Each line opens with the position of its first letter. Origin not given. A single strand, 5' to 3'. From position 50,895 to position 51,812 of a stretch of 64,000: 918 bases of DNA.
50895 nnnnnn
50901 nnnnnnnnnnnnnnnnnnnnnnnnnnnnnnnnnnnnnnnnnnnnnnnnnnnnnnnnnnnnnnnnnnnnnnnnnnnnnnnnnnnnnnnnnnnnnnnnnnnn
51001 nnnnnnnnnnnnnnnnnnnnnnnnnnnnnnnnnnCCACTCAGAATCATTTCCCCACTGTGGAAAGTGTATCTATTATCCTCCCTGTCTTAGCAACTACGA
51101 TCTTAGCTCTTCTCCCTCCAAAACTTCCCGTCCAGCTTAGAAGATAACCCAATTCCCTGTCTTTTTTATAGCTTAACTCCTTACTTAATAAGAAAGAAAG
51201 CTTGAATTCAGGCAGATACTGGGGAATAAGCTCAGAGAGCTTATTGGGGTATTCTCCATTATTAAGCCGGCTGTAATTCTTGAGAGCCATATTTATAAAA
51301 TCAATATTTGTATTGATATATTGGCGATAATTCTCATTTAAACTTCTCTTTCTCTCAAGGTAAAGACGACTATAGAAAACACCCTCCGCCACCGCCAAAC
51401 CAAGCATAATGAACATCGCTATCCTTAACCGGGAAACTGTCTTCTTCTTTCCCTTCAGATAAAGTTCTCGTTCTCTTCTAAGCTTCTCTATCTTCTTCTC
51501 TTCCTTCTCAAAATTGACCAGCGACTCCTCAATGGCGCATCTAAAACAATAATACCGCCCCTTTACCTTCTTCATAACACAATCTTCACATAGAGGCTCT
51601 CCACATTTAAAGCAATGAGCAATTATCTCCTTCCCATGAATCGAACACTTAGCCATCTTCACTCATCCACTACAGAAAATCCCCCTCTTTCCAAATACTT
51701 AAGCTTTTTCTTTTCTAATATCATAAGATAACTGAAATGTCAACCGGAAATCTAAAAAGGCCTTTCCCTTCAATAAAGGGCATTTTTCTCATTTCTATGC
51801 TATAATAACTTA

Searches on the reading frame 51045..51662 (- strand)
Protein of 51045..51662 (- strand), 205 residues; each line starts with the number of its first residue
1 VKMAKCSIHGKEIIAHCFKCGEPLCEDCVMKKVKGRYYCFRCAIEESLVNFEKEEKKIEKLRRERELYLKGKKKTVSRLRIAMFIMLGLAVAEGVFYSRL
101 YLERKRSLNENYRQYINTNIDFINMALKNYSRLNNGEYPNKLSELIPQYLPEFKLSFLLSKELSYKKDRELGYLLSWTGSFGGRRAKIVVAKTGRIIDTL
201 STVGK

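Call 26: search_protein_families(library=pfam, proteins=[window:51045-51662:-], max_evalue=0.1)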
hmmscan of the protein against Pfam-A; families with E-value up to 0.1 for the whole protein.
window:51045-51662:- (205 aa): 2 families
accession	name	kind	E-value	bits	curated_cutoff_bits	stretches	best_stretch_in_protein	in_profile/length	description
PF00643.29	zf-B_box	-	4.2e-06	27.3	24.1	1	2-30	2-31/42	B-box zinc finger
PF22586.1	ANCHR-like_BBOX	-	0.013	16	27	1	6-30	2-26/39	ANCHR-like B-box zinc-binding domain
